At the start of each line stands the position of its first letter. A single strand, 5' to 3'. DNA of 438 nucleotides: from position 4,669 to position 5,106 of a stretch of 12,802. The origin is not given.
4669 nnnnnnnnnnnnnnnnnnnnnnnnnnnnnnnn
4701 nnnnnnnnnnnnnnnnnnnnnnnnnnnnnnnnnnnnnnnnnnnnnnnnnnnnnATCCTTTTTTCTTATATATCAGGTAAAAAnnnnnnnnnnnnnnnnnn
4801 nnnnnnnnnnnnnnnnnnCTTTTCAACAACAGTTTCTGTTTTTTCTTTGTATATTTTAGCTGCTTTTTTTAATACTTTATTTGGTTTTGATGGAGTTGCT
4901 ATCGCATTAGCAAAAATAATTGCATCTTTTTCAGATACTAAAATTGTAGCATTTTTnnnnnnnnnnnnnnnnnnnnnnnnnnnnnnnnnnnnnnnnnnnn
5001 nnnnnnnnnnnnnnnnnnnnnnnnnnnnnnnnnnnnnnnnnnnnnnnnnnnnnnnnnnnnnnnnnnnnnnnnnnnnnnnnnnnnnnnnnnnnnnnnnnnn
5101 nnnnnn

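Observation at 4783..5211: Zinc-ribbon protein with a histone H1-like lysine-rich tail built from a 24-nt tandem repeat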

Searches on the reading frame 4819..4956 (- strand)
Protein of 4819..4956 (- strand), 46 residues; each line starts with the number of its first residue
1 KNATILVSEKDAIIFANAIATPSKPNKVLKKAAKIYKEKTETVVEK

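Call 28: search_solved_structures(query=A4, max_evalue=10, show_alignments=4)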
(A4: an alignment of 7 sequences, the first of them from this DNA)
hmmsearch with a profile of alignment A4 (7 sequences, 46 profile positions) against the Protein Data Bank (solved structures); distinct sequences matched with E-value up to 10: 15.
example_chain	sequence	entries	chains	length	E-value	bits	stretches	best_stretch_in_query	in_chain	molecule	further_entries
1y9b_A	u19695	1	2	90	0.0058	19.7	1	7-41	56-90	conserved hypothetical protein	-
5zgn_A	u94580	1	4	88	0.024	17.7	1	16-35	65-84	KacA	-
7ak9_C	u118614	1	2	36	0.038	17.1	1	8-33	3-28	ABC transporter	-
6gtq_C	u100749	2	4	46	0.047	16.8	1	16-35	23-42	DUF1778 domain-containing protein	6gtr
6ajn_C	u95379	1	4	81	0.099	15.8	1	16-35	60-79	DUF1778 domain-containing protein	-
6ajm_C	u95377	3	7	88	0.11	15.7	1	16-35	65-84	DUF1778 domain-containing protein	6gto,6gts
7zg5_C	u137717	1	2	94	0.13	15.4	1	7-33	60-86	DUF1778 domain-containing protein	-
6dzi_u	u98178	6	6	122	0.5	13.5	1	20-35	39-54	30S ribosomal protein S12 | Small ribosomal subunit protein uS12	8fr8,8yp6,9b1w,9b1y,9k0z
32nj_L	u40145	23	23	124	0.5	13.5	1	20-35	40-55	Small ribosomal subunit protein uS12 | 30S ribosomal protein S12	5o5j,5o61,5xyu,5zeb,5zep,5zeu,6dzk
5v93_l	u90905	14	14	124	0.52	13.5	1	20-35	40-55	30S ribosomal protein S12 | Small ribosomal subunit protein uS12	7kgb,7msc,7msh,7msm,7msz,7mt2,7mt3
8crx_L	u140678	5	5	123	0.69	13.1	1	20-35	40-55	30S ribosomal protein S12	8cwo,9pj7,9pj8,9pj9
9hig_L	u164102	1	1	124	0.79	12.9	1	20-35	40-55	Small ribosomal subunit protein uS12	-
9t0z_L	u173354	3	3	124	0.81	12.9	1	20-35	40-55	Small ribosomal subunit protein uS12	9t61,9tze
28nt_l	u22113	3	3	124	0.87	12.8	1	20-35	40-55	Small ribosomal subunit protein uS12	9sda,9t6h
28jw_l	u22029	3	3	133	1.6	12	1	21-35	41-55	Small ribosomal subunit protein uS12c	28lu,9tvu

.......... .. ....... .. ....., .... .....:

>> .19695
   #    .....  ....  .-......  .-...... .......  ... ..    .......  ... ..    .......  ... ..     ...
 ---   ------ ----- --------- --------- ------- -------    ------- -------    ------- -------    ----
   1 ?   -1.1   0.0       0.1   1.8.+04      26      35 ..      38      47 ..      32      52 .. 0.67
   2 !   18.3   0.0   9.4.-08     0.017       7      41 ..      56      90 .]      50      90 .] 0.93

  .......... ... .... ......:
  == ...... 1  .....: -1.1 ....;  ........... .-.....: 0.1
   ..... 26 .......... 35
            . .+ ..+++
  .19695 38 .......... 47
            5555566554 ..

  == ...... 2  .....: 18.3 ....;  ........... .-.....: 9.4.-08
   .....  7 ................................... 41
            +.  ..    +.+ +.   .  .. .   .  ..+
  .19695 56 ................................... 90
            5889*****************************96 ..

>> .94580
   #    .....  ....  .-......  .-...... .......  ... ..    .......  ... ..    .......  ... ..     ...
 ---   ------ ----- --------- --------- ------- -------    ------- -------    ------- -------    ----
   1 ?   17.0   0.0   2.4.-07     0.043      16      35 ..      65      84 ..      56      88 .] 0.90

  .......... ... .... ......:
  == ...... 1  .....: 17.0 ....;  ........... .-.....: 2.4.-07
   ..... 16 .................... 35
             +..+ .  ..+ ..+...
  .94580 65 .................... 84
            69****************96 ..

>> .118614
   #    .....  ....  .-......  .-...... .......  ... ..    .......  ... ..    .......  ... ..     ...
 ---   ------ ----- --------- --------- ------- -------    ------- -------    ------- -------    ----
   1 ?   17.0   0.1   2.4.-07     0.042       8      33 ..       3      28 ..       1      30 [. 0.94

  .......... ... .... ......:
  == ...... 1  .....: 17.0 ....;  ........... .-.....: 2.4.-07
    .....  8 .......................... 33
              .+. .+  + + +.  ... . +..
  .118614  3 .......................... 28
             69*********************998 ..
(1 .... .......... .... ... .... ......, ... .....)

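Call 76: find_homologous_proteins(query=A4, max_evalue=10)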
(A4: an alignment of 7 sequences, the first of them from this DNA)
Query A4 (7 sequences) (46 aa, profile of the alignment): 8 proteins with E <= 10 among 47 candidates.
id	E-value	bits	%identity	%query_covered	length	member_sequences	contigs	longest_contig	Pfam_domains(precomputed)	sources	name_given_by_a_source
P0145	1.5e-7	49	56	74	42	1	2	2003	-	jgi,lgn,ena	jgi:uncharacterized protein (DUF1778 family)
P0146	1.9e-7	49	57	65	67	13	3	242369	-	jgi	jgi:uncharacterized protein (DUF1778 family)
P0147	2.9e-7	48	53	74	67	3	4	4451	-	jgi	jgi:uncharacterized protein (DUF1778 family)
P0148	7.4e-7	47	53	65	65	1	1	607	-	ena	-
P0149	6.4e-6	44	53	65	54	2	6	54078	-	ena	-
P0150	1.4e-3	36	45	63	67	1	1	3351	-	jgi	-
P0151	2.7e-3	35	41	70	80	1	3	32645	-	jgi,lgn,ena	jgi:hypothetical protein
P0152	7.1e-1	28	52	63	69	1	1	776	-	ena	-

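Call 78: find_encoding_contigs(protein=P0146, flank=4000, max_places=3)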
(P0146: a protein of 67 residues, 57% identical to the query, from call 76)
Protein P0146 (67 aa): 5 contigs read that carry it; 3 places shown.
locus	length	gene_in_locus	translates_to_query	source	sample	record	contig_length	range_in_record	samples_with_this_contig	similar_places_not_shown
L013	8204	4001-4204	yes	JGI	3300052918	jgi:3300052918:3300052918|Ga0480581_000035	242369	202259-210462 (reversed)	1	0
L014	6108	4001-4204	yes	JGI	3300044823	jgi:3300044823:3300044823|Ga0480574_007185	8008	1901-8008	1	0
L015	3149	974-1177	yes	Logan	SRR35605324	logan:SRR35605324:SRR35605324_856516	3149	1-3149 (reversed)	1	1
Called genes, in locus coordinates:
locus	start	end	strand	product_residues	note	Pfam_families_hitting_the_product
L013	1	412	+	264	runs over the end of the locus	-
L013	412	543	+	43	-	-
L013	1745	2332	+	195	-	-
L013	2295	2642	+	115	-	-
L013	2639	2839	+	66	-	-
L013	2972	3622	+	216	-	-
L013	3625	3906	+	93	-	-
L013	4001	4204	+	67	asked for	-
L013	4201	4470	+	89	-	-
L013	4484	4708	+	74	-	-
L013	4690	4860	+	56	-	-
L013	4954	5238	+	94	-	-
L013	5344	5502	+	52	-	-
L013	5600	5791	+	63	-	-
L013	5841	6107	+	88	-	-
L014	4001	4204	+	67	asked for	-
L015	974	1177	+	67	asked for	-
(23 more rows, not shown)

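Call 79: find_encoding_contigs(protein=P0151, flank=4000, max_places=2)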
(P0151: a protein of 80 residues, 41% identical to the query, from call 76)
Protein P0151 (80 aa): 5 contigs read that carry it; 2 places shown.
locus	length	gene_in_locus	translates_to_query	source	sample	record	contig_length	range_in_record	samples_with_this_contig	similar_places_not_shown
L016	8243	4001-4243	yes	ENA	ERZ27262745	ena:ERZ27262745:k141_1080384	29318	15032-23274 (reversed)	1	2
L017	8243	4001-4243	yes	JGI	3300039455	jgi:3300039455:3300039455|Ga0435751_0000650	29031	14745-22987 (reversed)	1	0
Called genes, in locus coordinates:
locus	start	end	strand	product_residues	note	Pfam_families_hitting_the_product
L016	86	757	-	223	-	-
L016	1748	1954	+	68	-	-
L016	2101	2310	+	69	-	-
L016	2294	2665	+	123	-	-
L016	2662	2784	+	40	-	-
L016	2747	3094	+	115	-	-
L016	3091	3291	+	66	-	-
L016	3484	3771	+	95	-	-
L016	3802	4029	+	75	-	-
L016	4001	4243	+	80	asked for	-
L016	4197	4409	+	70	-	-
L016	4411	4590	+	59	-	-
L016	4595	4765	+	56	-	-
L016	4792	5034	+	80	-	-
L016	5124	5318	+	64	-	-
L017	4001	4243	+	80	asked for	-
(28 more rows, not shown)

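Call 80: find_encoding_contigs(protein=P0149, flank=4000, max_places=2)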
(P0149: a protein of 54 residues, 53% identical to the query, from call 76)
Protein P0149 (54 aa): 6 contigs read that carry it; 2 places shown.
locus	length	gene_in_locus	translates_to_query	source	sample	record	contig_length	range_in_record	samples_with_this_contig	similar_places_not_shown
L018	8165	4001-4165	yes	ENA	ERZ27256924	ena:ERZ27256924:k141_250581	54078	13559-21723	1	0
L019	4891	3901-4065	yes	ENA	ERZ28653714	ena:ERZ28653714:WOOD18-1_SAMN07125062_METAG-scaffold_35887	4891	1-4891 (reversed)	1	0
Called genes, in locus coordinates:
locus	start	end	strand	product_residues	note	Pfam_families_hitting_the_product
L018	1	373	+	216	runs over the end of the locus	-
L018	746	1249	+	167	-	-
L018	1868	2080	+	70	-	-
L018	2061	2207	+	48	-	-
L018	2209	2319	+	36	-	-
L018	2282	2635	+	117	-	-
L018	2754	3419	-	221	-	-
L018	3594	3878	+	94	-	-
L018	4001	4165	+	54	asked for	-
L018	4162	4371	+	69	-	-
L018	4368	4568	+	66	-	-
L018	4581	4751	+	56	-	-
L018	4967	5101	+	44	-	-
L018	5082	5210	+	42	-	-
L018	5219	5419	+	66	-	-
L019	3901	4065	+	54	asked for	-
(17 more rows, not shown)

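Call 81: search_protein_families(library=pfam, proteins=[P0145, P0146, P0147, P0148, P0149, P0150, P0151, P0152], max_evalue=0.1)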
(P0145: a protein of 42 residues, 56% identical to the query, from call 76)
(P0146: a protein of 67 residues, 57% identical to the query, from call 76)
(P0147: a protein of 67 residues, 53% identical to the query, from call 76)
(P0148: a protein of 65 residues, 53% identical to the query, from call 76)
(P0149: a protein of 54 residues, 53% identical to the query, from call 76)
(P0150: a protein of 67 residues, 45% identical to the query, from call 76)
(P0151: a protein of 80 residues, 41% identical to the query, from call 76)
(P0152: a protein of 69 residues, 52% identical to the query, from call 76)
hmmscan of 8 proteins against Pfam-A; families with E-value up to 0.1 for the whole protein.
P0145 (42 aa): 1 family
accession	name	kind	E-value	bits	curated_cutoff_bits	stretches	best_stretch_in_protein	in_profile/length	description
PF08681.18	TacA1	-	0.0023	18.3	21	1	9-39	50-80/80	Antitoxin TacA 1-like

P0146 (67 aa): 5 families
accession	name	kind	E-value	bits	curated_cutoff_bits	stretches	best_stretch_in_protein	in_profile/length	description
PF08681.18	TacA1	-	0.00013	22.3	21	1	23-63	41-80/80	Antitoxin TacA 1-like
PF25403.1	zf-C2H2_ZFAND2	-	0.017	15.6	27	1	2-19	1-18/40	ZFAND2A/B-like C2H2 zinc finger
PF19219.5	CoV_NSP15_N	-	0.041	14.5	27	1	8-43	11-46/61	Coronavirus replicase NSP15, N-terminal oligomerisation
PF18414.7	zf_C2H2_10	-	0.044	13.8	25.6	1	5-13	4-12/26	C2H2 type zinc-finger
PF22193.1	MvcA_ins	-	0.081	14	27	1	5-46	47-88/99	MvcA insertion domain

P0147 (67 aa): 3 families
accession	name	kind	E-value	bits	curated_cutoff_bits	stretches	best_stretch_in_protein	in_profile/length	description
PF25403.1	zf-C2H2_ZFAND2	-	0.00018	21.9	27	1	2-20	1-19/40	ZFAND2A/B-like C2H2 zinc finger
PF08681.18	TacA1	-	0.00038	20.8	21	1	34-63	51-80/80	Antitoxin TacA 1-like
PF18414.7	zf_C2H2_10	-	0.048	13.7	25.6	1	5-13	4-12/26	C2H2 type zinc-finger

P0148 (65 aa): 3 families
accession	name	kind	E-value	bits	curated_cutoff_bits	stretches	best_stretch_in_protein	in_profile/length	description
PF08681.18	TacA1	-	0.00089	19.6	21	1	26-62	44-79/80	Antitoxin TacA 1-like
PF18439.7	zf_UBZ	-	0.015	15.4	25.6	1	3-17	2-16/32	Ubiquitin-Binding Zinc Finger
PF25403.1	zf-C2H2_ZFAND2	-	0.025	15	27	0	2-16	1-15/40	ZFAND2A/B-like C2H2 zinc finger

P0149 (54 aa): 1 family
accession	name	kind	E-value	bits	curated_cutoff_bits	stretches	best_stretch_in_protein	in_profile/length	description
PF08681.18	TacA1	-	0.00023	21.5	21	1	15-52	44-80/80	Antitoxin TacA 1-like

P0150 (67 aa): 3 families
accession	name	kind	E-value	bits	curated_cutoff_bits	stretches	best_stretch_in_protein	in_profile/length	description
PF08681.18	TacA1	-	0.0027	18.1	21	1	31-62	45-76/80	Antitoxin TacA 1-like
PF23886.1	DUF7239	-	0.059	14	24.6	1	3-26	6-29/112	Family of unknown function (DUF7239)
PF05044.18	HPD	-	0.091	13.1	25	1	35-67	106-138/154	Homeo-prospero domain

P0151 (80 aa): 4 families
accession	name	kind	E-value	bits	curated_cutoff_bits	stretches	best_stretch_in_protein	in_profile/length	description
PF25403.1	zf-C2H2_ZFAND2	-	0.00073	19.9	27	1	2-20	1-19/40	ZFAND2A/B-like C2H2 zinc finger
PF08681.18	TacA1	-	0.00076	19.8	21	1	32-63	49-80/80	Antitoxin TacA 1-like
PF01396.24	Zn_ribbon_Top1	-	0.053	13.8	32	1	4-26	2-26/39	Topoisomerase DNA binding C4 zinc finger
PF24749.2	DUF7695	-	0.066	13.4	25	1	4-27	7-31/58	Domain of unknown function (DUF7695)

P0152 (69 aa): 1 family
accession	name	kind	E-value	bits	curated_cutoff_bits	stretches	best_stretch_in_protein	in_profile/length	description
PF08681.18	TacA1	-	0.00017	21.9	21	1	28-63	44-79/80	Antitoxin TacA 1-like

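Call 83: search_solved_structures(query=A9, max_evalue=10, show_alignments=3)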
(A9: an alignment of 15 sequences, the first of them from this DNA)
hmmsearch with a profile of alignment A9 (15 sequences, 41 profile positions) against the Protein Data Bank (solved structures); distinct sequences matched with E-value up to 10: 69 (the best 60 are shown).
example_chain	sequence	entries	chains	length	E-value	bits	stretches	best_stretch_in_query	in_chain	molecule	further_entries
7ak9_C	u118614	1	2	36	0.001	21.9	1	7-33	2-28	ABC transporter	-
7zg5_C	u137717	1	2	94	0.0042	19.9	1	7-33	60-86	DUF1778 domain-containing protein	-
6gtq_C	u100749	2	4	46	0.01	18.7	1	17-35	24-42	DUF1778 domain-containing protein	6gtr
6gec_L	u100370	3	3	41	0.011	18.6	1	8-26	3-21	Transcriptional coactivator YAP1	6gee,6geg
6hik_L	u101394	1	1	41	0.011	18.6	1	8-26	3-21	Transcriptional coactivator YAP1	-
6gei_L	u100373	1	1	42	0.011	18.6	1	8-26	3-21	Transcriptional coactivator YAP1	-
5oaq_L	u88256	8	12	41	0.012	18.5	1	8-26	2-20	Transcriptional coactivator YAP1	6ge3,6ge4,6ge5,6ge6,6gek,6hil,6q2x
8a8r_L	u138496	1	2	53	0.02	17.8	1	8-26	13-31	Isoform 7 of Transcriptional coactivator YAP1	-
9fza_B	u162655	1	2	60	0.025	17.5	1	8-26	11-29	Transcriptional coactivator YAP1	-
1y9b_A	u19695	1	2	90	0.025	17.4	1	7-40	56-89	conserved hypothetical protein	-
6ajn_C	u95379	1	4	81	0.033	17.1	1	17-35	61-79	DUF1778 domain-containing protein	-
6ajm_C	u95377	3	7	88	0.033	17.1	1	17-35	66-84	DUF1778 domain-containing protein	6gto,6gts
8a8q_C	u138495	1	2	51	0.056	16.3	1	8-26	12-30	Isoform 7 of Transcriptional coactivator YAP1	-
3jua_B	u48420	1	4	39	0.059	16.3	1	9-26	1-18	65 kDa Yes-associated protein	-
5zgn_A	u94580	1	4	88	0.063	16.2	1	5-35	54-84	KacA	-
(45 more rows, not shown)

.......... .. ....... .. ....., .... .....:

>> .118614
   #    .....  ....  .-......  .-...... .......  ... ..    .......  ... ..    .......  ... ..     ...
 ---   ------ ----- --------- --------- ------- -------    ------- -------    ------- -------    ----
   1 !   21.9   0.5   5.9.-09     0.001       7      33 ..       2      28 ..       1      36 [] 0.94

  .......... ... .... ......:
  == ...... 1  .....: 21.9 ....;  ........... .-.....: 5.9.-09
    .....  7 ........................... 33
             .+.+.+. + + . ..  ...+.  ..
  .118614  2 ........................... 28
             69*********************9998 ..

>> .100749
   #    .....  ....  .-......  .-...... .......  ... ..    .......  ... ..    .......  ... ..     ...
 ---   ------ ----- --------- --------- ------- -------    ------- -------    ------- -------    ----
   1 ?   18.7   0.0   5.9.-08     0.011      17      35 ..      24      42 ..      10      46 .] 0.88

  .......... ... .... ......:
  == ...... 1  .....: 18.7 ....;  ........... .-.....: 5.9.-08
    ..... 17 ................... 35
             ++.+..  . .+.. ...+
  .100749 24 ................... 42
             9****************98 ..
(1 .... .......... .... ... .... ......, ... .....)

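Call 84: find_related_loci(query=A9, collection=genome_contigs, flank=3000)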
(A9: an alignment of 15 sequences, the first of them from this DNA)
Query A9 (41 aa) in genome_contigs; peptide patterns used: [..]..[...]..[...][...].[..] (x = any residue, [..] = any of these).
53 stretches matched a pattern; 2 encode a relative of the query (tblastn E <= 1e-3); 2 distinct loci.
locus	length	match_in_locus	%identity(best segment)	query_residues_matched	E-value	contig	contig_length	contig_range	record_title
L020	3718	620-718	55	5-37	9e-8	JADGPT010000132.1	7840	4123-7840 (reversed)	MAG: Bacteroidales bacterium isolate Chersky.15_30 contig-100_6952, whole genome shotgun sequence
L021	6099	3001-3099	55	5-37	1e-7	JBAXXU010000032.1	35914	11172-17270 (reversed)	MAG: Bacteroidota bacterium isolate ELA747 MAG747_32, whole genome shotgun sequence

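Call 87: search_protein_families(library=pfam, proteins=[L020:458-748:+, L020:732-1229:+, L021:2839-3129:+, L021:3107-3610:+], max_evalue=0.01)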
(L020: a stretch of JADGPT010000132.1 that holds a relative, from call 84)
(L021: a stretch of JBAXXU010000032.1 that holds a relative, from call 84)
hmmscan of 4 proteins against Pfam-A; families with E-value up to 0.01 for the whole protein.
L020:458-748:+ (96 aa): 1 family
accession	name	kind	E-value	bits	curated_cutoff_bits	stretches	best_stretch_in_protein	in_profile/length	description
PF08681.18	TacA1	-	1.9e-20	73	21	1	8-87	1-79/80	Antitoxin TacA 1-like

L020:732-1229:+ (165 aa): 0 families

L021:2839-3129:+ (96 aa): 1 family
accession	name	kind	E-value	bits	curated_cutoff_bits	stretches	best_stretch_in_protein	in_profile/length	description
PF08681.18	TacA1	-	7.3e-21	74.4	21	1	8-88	1-80/80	Antitoxin TacA 1-like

L021:3107-3610:+ (167 aa): 2 families
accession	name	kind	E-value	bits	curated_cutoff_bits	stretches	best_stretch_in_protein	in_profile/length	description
PF13673.13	Acetyltransf_10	-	0.00035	21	23.6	1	48-151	35-113/128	Acetyltransferase (GNAT) domain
PF00583.31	Acetyltransf_1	-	0.0092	16.7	20.7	0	33-145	27-116/116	Acetyltransferase (GNAT) family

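Call 89: search_solved_structures(query=L020:732-1229:+, max_evalue=0.01)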
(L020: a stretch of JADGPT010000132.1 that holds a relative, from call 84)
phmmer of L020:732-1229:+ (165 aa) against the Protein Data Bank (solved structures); distinct sequences matched with E-value up to 0.01: 15.
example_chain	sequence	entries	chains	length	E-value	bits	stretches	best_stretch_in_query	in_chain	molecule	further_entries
5zgn_C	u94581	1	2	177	7.6e-22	81.5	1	16-163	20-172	KacT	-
5xun_A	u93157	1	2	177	2.8e-21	79.7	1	16-163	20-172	Acetyltransferase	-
6ajn_A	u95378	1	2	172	3.5e-21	79.3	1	12-163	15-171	N-acetyltransferase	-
6ajm_A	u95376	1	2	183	3.6e-21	79.3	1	12-163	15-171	N-acetyltransferase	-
6g96_B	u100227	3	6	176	9.2e-21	78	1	8-159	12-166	Acetyltransferase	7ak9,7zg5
6gtq_A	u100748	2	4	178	1.2e-20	77.6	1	12-163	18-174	N-acetyltransferase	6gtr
6gtp_A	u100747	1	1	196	1.6e-20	77.2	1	12-163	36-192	N-acetyltransferase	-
6gts_A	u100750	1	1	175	2.1e-20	76.8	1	12-163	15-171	Acetyltransferase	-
7chd_A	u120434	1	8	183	3.4e-20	76.1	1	12-163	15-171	N-acetyltransferase domain-containing protein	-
7f37_B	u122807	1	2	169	8.8e-20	74.8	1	9-147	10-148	GNAT family N-acetyltransferase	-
9ilr_A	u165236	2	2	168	3.2e-15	60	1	7-145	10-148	N-acetyltransferase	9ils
7f36_A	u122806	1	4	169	9.9e-13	51.9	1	12-147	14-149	N-acetyltransferase domain-containing protein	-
7ak8_A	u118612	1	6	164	1.2e-12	51.6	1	12-146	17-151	GCN5 family acetyltransferase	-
5fvj_A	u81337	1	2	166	1.2e-12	51.6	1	12-146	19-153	PUTATIVE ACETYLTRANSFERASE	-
7ak7_A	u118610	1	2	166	2.2e-11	47.5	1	8-152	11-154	Acetyltransferase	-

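Call 90: search_protein_families(library=ncbifam, proteins=[L020:732-1229:+, L021:3107-3610:+, L020:458-748:+], max_evalue=0.01)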
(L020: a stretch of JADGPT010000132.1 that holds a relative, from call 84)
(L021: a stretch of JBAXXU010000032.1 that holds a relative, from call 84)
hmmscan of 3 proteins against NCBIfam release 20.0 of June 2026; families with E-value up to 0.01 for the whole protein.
L020:732-1229:+ (165 aa): 1 family
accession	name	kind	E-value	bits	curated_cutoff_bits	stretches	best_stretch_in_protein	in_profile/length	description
NF000482.1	AAC_3_XI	exception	0.0021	17.9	300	1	78-157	69-146/148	aminoglycoside N-acetyltransferase AAC(3)-XI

L021:3107-3610:+ (167 aa): 2 families
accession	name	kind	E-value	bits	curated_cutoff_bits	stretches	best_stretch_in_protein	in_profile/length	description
TIGR01575.1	rimI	equivalog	0.00021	21.5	86.4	0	94-153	63-120/132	ribosomal protein S18-alanine N-acetyltransferase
NF000482.1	AAC_3_XI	exception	0.0059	16.4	300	1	80-159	69-146/148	aminoglycoside N-acetyltransferase AAC(3)-XI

L020:458-748:+ (96 aa): 0 families

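Call 100: search_protein_families(library=padloc, proteins=[L020:732-1229:+, L020:458-748:+, P0146], max_evalue=0.01)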
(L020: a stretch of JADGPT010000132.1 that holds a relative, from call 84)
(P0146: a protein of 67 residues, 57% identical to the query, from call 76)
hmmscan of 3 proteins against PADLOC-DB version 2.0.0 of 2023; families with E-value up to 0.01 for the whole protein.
L020:732-1229:+ (165 aa): 0 families

L020:458-748:+ (96 aa): 0 families

P0146 (67 aa): 0 families

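Call 102: find_related_loci(query=A9, collection=viral_contigs, flank=2500)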
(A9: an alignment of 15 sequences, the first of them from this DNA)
Query A9 (41 aa) in viral_contigs; peptide patterns used: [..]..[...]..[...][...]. (x = any residue, [..] = any of these).
46 stretches matched a pattern; 22 encode a relative of the query (tblastn E <= 1e-3); 22 distinct loci.
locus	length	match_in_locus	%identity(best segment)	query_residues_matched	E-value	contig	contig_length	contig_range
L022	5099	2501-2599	58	9-41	1e-8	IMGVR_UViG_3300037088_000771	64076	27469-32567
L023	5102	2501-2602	56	5-38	3e-8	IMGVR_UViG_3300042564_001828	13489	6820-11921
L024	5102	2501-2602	56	5-38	3e-8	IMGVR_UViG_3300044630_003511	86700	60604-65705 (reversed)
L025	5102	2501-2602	56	5-38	3e-8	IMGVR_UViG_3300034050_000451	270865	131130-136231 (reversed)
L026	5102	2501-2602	56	5-38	3e-8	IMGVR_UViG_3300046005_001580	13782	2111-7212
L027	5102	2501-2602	56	5-38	3e-8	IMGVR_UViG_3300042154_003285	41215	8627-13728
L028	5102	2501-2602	56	5-38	3e-8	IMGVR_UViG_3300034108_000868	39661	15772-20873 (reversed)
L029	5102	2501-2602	56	5-38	3e-8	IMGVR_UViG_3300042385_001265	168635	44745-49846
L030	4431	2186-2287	59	5-38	9e-8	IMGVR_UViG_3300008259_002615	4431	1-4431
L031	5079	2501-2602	56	5-38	2e-7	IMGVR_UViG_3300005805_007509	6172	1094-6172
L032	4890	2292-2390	52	5-37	3e-7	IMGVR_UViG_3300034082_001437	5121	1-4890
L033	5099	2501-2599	52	5-37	3e-7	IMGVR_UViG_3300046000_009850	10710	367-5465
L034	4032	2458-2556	52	5-37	3e-7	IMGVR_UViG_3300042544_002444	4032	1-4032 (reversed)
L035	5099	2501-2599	52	5-37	3e-7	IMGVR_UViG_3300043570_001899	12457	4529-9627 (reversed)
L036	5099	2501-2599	45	8-40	5e-6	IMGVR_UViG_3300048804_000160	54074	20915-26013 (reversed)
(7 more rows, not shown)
